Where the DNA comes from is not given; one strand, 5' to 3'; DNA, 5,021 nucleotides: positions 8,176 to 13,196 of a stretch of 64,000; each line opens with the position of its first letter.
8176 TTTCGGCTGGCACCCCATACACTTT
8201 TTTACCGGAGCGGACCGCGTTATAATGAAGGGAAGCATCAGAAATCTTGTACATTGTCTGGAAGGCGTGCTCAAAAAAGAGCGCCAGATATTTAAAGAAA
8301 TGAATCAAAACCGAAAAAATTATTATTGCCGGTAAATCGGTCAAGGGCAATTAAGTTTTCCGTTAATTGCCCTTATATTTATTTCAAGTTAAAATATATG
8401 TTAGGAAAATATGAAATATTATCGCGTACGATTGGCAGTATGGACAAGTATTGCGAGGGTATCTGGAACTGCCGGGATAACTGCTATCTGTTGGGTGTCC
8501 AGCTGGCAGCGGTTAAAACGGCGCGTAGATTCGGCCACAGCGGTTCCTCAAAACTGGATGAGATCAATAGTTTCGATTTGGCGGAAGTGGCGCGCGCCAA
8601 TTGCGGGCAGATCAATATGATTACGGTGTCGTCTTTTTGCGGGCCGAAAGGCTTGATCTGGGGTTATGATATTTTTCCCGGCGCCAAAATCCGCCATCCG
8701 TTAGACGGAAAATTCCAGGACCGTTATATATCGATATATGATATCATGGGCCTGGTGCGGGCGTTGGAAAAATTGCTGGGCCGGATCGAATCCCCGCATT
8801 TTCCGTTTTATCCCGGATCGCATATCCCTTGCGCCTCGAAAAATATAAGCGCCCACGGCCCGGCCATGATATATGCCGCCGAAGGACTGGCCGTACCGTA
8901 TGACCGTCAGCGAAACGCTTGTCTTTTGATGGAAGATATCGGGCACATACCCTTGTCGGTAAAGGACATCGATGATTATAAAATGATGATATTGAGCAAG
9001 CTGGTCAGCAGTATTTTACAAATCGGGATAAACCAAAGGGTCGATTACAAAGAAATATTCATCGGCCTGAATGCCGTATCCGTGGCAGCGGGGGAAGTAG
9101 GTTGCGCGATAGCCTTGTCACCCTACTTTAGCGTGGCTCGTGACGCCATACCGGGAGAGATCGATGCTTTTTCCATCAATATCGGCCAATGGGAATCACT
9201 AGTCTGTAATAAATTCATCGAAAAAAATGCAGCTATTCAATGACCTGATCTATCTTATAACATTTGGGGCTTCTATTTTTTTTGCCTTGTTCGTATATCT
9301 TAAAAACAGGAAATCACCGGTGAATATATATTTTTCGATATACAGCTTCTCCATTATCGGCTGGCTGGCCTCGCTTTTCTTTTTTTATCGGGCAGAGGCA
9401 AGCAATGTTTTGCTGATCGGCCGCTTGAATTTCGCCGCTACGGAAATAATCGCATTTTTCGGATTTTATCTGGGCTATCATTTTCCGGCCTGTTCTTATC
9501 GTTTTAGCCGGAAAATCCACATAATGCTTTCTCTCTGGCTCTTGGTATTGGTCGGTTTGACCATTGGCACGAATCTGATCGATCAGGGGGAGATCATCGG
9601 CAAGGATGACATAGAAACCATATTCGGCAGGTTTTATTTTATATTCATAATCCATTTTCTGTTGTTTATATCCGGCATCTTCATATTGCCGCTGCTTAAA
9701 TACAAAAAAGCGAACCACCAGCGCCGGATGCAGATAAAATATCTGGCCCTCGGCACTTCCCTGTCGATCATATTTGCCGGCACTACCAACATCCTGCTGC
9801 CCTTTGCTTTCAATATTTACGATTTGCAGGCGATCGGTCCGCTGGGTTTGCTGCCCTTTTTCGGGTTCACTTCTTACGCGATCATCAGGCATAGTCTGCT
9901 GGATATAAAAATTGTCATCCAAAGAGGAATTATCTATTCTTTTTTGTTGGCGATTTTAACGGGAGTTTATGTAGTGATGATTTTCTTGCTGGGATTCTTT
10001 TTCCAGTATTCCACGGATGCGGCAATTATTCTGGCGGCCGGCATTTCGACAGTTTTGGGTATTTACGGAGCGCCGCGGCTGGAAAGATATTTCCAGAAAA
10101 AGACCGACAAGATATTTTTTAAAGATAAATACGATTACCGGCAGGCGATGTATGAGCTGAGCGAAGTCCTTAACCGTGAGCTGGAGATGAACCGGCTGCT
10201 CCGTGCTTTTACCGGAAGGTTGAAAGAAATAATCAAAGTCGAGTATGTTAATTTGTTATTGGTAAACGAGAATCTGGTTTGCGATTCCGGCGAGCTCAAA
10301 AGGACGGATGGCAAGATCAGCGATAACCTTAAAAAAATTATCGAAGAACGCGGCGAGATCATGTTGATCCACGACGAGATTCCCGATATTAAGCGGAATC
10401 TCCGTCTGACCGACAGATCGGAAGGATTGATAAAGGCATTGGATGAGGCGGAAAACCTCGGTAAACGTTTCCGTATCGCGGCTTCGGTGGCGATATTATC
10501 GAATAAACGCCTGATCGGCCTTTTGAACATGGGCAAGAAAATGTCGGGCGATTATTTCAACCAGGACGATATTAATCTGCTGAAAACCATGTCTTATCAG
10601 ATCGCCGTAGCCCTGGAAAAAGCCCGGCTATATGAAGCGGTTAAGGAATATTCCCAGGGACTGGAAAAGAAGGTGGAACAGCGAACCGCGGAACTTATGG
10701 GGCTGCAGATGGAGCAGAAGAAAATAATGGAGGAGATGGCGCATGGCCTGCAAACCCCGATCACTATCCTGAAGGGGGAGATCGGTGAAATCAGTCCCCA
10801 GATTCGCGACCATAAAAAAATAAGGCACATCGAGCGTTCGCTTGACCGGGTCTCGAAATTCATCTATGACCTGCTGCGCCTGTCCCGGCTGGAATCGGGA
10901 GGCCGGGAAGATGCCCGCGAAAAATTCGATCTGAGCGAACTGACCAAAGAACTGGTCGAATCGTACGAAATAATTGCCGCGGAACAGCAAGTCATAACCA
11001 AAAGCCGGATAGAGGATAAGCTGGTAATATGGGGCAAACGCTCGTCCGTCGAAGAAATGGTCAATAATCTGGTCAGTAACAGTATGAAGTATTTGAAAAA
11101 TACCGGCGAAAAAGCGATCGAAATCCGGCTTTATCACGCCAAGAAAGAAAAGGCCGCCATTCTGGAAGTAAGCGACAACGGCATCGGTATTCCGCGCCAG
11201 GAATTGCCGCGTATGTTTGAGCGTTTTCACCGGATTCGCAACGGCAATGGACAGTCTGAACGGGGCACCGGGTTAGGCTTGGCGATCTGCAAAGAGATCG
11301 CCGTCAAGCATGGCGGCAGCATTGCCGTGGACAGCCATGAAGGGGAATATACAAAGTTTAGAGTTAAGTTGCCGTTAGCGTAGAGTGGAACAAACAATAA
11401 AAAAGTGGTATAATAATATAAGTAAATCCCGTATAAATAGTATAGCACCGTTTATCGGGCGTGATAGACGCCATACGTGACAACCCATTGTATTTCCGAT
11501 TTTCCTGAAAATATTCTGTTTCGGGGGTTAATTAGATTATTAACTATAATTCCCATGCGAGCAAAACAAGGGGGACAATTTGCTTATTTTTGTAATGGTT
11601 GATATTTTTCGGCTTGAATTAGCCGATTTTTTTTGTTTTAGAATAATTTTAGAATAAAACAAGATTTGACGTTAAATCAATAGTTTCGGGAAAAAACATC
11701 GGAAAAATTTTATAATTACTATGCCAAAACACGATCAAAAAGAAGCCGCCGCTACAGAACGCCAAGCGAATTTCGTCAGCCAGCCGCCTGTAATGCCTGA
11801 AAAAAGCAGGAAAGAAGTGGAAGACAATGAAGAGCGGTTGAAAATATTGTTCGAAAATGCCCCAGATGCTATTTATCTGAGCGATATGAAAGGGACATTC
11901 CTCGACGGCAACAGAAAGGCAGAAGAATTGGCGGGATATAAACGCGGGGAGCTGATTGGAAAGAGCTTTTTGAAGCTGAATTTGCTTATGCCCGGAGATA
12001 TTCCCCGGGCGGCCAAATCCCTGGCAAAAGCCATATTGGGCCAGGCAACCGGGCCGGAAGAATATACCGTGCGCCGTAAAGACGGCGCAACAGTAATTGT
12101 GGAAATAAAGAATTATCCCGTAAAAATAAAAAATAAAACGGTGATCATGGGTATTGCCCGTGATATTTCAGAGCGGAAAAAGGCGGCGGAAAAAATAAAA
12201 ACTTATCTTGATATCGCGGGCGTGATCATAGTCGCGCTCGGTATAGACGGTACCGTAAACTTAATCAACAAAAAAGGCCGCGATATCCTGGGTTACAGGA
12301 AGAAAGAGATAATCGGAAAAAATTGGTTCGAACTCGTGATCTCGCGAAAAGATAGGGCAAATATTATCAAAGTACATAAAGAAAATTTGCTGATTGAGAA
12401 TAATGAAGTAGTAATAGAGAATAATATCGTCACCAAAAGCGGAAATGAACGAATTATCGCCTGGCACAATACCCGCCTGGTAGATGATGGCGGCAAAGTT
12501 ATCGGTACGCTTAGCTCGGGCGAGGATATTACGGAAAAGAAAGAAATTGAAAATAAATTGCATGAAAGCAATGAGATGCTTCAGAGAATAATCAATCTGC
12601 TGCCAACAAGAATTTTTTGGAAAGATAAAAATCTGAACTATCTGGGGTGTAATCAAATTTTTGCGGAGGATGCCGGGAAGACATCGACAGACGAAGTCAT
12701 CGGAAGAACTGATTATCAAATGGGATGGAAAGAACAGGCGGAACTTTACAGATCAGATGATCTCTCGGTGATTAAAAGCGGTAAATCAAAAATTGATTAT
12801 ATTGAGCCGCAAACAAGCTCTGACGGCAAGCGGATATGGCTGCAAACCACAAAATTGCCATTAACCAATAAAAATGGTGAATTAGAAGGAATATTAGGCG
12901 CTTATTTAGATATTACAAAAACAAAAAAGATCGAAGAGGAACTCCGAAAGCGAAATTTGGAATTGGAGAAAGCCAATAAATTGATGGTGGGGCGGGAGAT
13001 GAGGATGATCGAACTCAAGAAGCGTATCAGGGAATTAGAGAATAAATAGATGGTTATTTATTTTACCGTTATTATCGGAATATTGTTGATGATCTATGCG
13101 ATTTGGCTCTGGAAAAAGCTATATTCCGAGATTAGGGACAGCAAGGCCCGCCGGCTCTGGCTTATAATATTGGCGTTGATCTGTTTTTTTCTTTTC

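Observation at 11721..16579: Three translationally coupled sensor proteins with no enzymatic output; two share an identical-pattern 29-aa C-terminal tail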

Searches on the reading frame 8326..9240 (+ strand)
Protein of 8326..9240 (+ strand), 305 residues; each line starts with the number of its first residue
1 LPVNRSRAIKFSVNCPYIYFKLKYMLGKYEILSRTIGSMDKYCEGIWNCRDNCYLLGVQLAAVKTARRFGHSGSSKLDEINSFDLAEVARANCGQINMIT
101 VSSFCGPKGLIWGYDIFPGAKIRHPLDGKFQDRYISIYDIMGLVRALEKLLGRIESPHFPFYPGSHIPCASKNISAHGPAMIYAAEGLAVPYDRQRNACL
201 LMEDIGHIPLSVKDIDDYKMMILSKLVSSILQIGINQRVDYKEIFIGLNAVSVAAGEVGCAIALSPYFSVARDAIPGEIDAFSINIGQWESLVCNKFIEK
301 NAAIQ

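Call 3: search_protein_families(library=pfam, proteins=[window:8326-9240:+], max_evalue=0.01)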
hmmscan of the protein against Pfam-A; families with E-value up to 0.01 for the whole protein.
window:8326-9240:+ (305 aa): 2 families
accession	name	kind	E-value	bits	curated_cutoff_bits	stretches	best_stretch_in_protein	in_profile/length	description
PF02329.21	HDC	-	8.1e-31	107.7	25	1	33-278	10-272/294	Histidine carboxylase PI chain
PF01862.21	PvlArgDC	-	5.6e-07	30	22.7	1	161-267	58-160/161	Pyruvoyl-dependent arginine decarboxylase (PvlArgDC)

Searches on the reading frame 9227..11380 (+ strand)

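Call 3: search_protein_families(library=pfam, proteins=[window:9227-11380:+], max_evalue=0.01)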
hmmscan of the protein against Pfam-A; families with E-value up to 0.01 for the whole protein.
window:9227-11380:+ (718 aa): 6 families
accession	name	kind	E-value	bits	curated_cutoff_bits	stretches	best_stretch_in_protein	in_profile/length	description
PF02518.31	HATPase_c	-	1.6e-28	99.8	26.4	1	605-717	3-109/111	Histidine kinase-, DNA gyrase B-, and HSP90-like ATPase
PF00512.31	HisKA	-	4.6e-06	27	26.9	1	500-558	5-66/66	His Kinase A (phospho-acceptor) domain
PF13185.12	GAF_2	-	1.5e-05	25.7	28.6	1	404-464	91-136/136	GAF domain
PF01590.32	GAF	-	9e-05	23.5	22.4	1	322-463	3-133/133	GAF domain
PF14501.12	HATPase_c_5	-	0.00084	19.7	22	1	610-709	8-96/102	GHKL domain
PF13589.12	HATPase_c_3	-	0.0034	17.9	25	1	608-687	3-81/137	Histidine kinase-, DNA gyrase B-, and HSP90-like ATPase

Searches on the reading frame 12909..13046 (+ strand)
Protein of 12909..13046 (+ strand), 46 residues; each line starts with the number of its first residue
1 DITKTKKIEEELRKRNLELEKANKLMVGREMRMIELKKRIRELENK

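Call 9: find_homologous_proteins(query=window:12909-13046:+, max_evalue=0.001)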
Query seq(46 aa): no candidate shares three 5-residue words with the query. No homologue found.
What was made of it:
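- Tried and rejected: Searching the word-indexed protein database with the 46-aa tail alone found nothing, because too few 5-residue words are shared (call 9).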

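Call 18: search_solved_structures(query=A1, max_evalue=10, show_alignments=3)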
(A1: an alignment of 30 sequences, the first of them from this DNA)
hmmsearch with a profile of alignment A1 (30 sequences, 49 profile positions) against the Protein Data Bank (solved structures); distinct sequences matched with E-value up to 10: 4.
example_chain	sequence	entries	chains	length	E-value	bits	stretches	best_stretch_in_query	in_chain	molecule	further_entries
5tuu_B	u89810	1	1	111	0.49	13.3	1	28-45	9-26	Transcription factor E2F4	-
2v66_B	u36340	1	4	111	0.69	12.8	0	3-20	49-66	NUCLEAR DISTRIBUTION PROTEIN NUDE-LIKE 1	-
2l5g_B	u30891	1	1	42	0.86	12.5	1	23-44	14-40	Putative uncharacterized protein NCOR2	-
1kd8_B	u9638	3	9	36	6.1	9.7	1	28-43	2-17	GCN4 ACID BASE HETERODIMER BASE-d12La16L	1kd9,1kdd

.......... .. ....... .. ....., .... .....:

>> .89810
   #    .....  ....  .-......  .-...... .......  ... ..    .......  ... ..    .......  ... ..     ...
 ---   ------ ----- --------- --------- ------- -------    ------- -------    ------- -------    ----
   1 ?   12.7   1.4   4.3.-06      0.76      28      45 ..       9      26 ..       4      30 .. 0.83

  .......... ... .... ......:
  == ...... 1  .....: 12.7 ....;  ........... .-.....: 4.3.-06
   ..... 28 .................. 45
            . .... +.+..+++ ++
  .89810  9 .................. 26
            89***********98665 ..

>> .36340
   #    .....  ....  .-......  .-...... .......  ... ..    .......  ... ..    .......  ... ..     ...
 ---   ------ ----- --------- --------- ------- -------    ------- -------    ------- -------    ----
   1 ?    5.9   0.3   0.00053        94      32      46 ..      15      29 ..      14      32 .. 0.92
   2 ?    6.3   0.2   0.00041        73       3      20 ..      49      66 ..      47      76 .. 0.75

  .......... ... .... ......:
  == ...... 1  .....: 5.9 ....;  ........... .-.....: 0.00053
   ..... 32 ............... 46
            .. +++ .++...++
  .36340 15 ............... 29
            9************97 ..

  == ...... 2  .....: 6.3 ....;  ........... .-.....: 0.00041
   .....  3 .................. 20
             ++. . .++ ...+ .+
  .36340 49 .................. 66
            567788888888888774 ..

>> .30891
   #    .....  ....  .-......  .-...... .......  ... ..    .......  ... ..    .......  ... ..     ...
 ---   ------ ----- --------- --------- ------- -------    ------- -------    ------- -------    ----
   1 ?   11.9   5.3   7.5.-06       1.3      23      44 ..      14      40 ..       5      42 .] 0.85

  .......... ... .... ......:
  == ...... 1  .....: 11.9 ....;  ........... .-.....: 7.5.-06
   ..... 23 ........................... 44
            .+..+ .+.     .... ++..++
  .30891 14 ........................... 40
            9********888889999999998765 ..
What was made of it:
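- Tried and rejected: The tail profile has no convincing match in the PDB (best E 0.49, generic zippers; call 18).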

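Call 21: search_protein_representatives(alignment_id=A1)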
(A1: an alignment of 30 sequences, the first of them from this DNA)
Query: 30 sequences, 49 profile positions. Proteins with E-value up to 0.001 (for the whole library): 18072; up to 1e-10: 3236; up to 1e-30: 0. The best 150 are listed.
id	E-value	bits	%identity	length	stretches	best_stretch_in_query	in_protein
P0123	1.6e-24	101.3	-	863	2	1-46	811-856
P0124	2.4e-24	100.7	-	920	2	1-47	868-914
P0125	2.4e-21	91.1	-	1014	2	1-46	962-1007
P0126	1.4e-20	88.7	-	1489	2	1-49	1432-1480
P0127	1.8e-20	88.3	-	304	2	5-44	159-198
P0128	3.6e-20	87.4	-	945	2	3-47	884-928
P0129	5.2e-20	86.9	-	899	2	5-47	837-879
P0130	5.9e-19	83.5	-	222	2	4-46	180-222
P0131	1.2e-18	82.5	-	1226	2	1-49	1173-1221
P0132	1.2e-18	82.5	-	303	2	2-42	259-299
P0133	2.2e-18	81.7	-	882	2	1-38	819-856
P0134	3.1e-18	81.2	-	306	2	5-48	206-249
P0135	4.0e-18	80.8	-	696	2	1-47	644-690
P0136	1.3e-17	79.1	-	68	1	2-49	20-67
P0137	2.1e-17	78.5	-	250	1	1-47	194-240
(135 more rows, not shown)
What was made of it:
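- The tail is a real family: 18,072 representative proteins at E<=1e-3 and 3,236 at E<=1e-10 (call 21).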

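Call 26: search_protein_families(library=pfam, alignment_id=A2, max_evalue=0.0001)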
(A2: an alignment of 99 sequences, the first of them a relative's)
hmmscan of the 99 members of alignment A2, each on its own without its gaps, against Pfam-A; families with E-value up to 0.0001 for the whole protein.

A. member 1, P0123 (863 aa): 5 families
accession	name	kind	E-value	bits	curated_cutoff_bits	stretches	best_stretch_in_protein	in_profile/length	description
PF12860.13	PAS_7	-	4.8e-17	62.6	27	1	567-683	1-114/115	PAS fold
PF00989.32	PAS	-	8.8e-16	58.4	22.6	1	691-808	1-113/113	PAS fold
PF13426.13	PAS_9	-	5.7e-12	46.3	27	1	702-810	2-103/103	PAS domain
PF08448.16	PAS_4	-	4.2e-07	30.6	23.1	1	697-813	1-110/110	PAS fold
PF13188.13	PAS_8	-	1e-06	28.8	21.8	0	691-742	1-53/65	PAS domain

B. families by the number of members that match (of 99 scanned): 32 families (the first 25 are shown)
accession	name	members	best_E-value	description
PF13426.13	PAS_9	82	1.1e-65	PAS domain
PF08448.16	PAS_4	80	4.6e-69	PAS fold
PF00989.32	PAS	75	8.1e-56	PAS fold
PF13188.13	PAS_8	61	1e-34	PAS domain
PF08447.18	PAS_3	54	1.3e-52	PAS fold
PF12860.13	PAS_7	27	1.7e-37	PAS fold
PF10114.15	PocR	16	7.5e-53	Sensory domain found in PocR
PF13185.12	GAF_2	13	5e-25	GAF domain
PF01590.32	GAF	12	3.6e-16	GAF domain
PF24820.1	Diguanyl_cycl_sensor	11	1.5e-08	Diguanylate cyclase-like sensor domain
PF13596.12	PAS_10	10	4.3e-31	PAS domain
PF00072.30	Response_reg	8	5.2e-25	Response regulator receiver domain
PF13492.12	GAF_3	6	2e-14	GAF domain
PF02743.24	dCache_1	4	3.2e-17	Cache domain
PF00672.30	HAMP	4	1.9e-16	HAMP domain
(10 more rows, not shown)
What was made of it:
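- Tails follow at least ten unrelated input-domain types (call 26).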

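Call 27: search_protein_families(library=pfam, alignment_id=A1, max_evalue=10)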
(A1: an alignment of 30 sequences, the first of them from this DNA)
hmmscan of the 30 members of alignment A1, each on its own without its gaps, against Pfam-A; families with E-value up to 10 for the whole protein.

A. member 1, seq(42 aa): 3 families
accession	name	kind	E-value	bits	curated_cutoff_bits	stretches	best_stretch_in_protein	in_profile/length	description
PF05043.19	Mga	-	0.062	14.3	21.1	1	2-29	52-79/87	Mga helix-turn-helix domain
PF24245.1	INO80F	-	0.2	12.2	25.1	2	30-41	6-17/47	INO80 complex subunit F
PF24980.1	LSU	-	0.45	11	30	1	6-35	4-30/53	Response to Low Sulfur (LSU) family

B. families by the number of members that match (of 30 scanned): 67 families (the first 25 are shown)
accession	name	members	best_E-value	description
PF04508.17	Pox_A_type_inc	11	0.00016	Viral A-type inclusion protein repeat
PF07716.20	bZIP_2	10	0.071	Basic region leucine zipper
PF24245.1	INO80F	8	0.0026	INO80 complex subunit F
PF06825.17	HSBP1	4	0.054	Heat shock factor binding protein 1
PF15784.10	GPS2_interact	4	0.059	G-protein pathway suppressor 2-interacting domain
PF05278.17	PEARLI-4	4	0.094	Arabidopsis phospholipase-like protein (PEARLI 4)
PF22417.1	Hmr1_E-cad-like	3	0.0064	Cadherin-related hmr-1 E-cadherin-like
PF03299.19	TF_AP-2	3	0.021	Transcription factor AP-2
PF01166.23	TSC22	3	0.068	TSC-22/dip/bun family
PF00831.28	Ribosomal_L29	3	0.18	Ribosomal L29 protein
PF06305.16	LapA_dom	3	4.1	Lipopolysaccharide assembly protein A domain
PF06810.17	Phage_scaffold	2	0.0085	Phage capsid assembly scaffolding protein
PF04102.17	SlyX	2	0.2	SlyX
PF13887.11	MYRF_ICA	2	0.32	Myelin regulatory factor ICA domain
PF12841.12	YvrJ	2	0.81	YvrJ protein family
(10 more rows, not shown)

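Call 39: find_related_loci(query=A1, collection=genome_contigs, flank=10000)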
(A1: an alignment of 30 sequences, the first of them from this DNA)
Query A1 (42 aa) in genome_contigs; peptide patterns used: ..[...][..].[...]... (x = any residue, [..] = any of these).
600 stretches matched a pattern (row limit reached: there are more); 463 encode a relative of the query (tblastn E <= 1e-3); the best 80 are kept; 80 distinct loci.
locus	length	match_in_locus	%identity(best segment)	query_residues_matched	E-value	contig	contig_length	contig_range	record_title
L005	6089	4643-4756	76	5-42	1e-11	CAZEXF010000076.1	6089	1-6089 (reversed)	MAG TPA_asm: uncultured archaeon isolate SRP214966_co4_448 genome assembly, contig: NODE_18086_length_6089_cov_4.141366,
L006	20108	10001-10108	69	7-42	4e-11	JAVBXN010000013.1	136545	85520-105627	MAG: Pelobacter sp. isolate GS8 92, whole genome shotgun sequence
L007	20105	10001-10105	71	6-40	4e-11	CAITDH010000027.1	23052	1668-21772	MAG: uncultured Desulfobulbaceae bacterium isolate Kiruna2_bin-2539 genome assembly, contig: bin-2539:027/377, whole gen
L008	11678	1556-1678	63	2-42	5e-11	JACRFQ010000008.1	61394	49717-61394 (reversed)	MAG: Candidatus Levyibacteriota bacterium isolate NC_groundwater_1729_Pr3_B-0.1um_34_132 SR-2_scaffold_141_235052, whole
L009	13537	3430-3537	69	7-42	7e-11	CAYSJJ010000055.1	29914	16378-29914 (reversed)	MAG TPA_asm: uncultured Geobacter sp. isolate binchicken_co158_41 genome assembly, contig: NODE_1350_length_29914_cov_5.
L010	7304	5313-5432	68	2-41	8e-11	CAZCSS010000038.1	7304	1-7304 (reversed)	MAG TPA_asm: uncultured archaeon isolate binchicken_co19_521 genome assembly, contig: NODE_17863_length_7304_cov_4.74286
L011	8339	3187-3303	69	2-40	1e-10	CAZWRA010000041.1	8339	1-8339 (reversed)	MAG TPA_asm: uncultured Candidatus Saccharibacteria bacterium isolate binchicken_co58_69 genome assembly, contig: NODE_6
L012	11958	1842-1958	59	2-40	5e-10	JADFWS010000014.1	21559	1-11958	MAG: Candidatus Omnitrophota bacterium isolate nCal2bin1 nCal2_bin1_NODE_14_length_21559_cov_3.008379, whole genome shot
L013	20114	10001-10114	63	2-39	4e-10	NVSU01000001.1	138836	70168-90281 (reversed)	MAG: Candidatus Wolfebacteria bacterium isolate NORP133 Contig_source1383C_328, whole genome shotgun sequence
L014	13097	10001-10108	67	7-42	2e-10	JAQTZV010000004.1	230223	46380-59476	MAG: Desulfuromonadaceae bacterium isolate STC_69 NODE_109_length_230223_cov_19.653723_Sandtown_C, whole genome shotgun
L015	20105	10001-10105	69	7-41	5e-10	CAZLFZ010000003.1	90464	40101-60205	MAG TPA_asm: uncultured archaeon isolate binchicken_co262_246 genome assembly, contig: NODE_150_length_90464_cov_11.4794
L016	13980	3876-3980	71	7-41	5e-10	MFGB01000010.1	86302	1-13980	MAG: Candidatus Falkowbacteria bacterium RIFOXYA2_FULL_47_19 rifoxya2_full_scaffold_223, whole genome shotgun sequence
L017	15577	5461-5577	62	2-40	6e-10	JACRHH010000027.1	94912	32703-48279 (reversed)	MAG: Nitrospirae bacterium isolate NC_groundwater_1772_Pr3_B-0.1um_56_14 SR-2_scaffold_141_3025935, whole genome shotgun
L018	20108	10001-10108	64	7-42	6e-10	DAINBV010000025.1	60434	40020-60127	MAG TPA_asm: Geobacteraceae bacterium isolate CTOTU26084 NODE_119_length_60434_cov_7.129151, whole genome shotgun sequen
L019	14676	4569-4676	67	7-42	4e-10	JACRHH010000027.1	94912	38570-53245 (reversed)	MAG: Nitrospirae bacterium isolate NC_groundwater_1772_Pr3_B-0.1um_56_14 SR-2_scaffold_141_3025935, whole genome shotgun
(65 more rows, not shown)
